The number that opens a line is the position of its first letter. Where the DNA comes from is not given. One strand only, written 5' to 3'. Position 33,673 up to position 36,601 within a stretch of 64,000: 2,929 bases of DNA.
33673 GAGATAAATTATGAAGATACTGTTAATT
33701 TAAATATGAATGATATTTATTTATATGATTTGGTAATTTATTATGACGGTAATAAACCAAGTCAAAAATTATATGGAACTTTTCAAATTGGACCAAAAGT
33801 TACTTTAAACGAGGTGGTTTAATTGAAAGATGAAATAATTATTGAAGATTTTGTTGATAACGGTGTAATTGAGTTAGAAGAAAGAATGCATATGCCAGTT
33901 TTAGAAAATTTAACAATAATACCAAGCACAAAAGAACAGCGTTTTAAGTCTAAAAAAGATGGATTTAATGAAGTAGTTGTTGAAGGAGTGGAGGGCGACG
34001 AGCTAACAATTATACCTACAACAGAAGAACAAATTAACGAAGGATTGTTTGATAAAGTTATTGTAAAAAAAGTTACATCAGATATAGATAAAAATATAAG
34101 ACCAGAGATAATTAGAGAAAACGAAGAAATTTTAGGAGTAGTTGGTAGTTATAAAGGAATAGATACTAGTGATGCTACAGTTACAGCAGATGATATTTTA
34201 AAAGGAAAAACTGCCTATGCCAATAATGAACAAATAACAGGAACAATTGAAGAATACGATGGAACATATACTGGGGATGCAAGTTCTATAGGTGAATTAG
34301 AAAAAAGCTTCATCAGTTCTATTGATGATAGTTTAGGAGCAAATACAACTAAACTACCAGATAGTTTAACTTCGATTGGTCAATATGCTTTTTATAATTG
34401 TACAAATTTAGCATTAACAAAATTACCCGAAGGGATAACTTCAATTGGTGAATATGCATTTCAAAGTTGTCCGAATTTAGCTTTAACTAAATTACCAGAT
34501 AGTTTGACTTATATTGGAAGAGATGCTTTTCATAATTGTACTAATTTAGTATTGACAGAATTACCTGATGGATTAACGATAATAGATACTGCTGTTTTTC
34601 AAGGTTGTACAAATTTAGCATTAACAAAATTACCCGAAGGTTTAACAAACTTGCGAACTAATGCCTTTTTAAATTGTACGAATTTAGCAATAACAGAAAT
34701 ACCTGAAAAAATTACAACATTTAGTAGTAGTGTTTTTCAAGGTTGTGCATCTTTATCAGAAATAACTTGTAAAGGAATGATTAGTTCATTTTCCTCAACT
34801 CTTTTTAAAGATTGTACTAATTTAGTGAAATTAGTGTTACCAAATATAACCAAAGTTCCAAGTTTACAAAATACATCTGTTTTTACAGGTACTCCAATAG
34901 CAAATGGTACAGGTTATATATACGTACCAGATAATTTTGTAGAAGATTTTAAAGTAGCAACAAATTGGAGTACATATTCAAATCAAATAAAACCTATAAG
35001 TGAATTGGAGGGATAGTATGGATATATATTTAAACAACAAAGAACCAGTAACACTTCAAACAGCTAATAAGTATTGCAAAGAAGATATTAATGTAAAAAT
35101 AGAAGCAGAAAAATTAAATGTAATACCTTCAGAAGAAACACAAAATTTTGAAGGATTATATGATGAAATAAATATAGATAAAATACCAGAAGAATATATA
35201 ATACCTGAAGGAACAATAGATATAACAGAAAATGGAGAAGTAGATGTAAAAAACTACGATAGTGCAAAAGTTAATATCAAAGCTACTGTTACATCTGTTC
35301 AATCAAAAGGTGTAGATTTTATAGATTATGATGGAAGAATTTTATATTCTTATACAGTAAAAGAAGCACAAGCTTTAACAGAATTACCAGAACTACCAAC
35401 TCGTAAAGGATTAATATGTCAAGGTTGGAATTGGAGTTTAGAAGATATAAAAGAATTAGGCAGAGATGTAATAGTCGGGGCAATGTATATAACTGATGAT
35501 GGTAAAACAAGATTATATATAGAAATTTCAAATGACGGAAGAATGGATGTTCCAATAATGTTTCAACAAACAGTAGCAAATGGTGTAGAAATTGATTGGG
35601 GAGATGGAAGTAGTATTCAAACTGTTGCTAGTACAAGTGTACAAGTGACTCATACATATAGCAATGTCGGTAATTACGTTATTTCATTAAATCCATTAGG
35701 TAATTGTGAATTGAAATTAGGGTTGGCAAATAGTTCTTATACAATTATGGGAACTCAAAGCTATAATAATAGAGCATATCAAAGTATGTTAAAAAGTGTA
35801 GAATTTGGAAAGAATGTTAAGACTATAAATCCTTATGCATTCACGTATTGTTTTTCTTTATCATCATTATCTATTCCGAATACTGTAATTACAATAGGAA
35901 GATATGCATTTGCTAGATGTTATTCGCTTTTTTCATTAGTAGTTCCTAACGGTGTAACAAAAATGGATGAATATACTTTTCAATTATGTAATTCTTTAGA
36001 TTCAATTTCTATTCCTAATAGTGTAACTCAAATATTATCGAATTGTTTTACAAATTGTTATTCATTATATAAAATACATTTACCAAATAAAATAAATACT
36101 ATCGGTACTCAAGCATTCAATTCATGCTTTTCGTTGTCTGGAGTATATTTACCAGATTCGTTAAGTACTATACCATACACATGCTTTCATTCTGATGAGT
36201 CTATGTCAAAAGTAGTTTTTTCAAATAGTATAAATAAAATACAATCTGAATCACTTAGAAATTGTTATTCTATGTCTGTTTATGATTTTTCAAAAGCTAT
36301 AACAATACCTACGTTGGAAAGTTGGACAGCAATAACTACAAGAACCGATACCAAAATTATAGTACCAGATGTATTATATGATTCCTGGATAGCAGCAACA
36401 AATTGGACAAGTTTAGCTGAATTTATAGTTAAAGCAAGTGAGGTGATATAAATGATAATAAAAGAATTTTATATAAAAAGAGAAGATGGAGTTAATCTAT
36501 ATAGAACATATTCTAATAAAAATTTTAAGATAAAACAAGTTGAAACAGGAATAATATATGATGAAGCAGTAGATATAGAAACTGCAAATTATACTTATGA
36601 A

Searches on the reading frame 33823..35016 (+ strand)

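Call 103: search_protein_families(library=phrogs, proteins=[window:33823-35016:+])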
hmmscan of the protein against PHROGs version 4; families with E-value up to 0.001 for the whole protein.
window:33823-35016:+ (397 aa): 5 families
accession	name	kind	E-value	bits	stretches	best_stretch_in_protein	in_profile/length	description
phrog_35892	-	unknown function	2e-26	92.9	2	230-345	544-659/1181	-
phrog_18805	-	unknown function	1.2e-19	71.6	2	245-336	261-358/457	-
phrog_38337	-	unknown function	2e-09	37.7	1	87-148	278-338/622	-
phrog_13589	-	unknown function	4.2e-06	26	1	112-152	782-821/1042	-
phrog_2028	-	unknown function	0.00059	19.4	0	236-301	44-104/453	-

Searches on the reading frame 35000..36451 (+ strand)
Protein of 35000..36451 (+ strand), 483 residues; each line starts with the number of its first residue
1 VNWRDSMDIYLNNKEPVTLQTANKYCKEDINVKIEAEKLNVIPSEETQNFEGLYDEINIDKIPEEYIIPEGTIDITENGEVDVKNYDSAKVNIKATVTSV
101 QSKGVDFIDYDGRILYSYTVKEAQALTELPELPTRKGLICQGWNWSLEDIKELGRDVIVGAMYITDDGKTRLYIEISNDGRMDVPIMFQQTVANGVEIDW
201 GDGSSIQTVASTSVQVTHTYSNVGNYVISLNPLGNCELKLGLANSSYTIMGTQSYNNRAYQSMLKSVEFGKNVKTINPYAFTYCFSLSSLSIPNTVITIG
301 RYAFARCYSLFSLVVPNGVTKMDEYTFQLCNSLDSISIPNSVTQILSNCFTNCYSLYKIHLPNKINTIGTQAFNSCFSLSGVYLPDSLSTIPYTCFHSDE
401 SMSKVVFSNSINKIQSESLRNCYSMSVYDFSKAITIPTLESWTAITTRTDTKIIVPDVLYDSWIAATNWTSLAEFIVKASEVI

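Call 8: search_protein_families(library=phrogs, proteins=[window:35000-36451:+])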
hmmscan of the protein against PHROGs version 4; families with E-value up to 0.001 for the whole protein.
window:35000-36451:+ (483 aa): 2 families
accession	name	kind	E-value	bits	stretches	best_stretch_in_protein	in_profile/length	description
phrog_35892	-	unknown function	1.6e-23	83.3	2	256-345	375-464/1181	-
phrog_18805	-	unknown function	5.9e-17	62.6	1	253-359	300-403/457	-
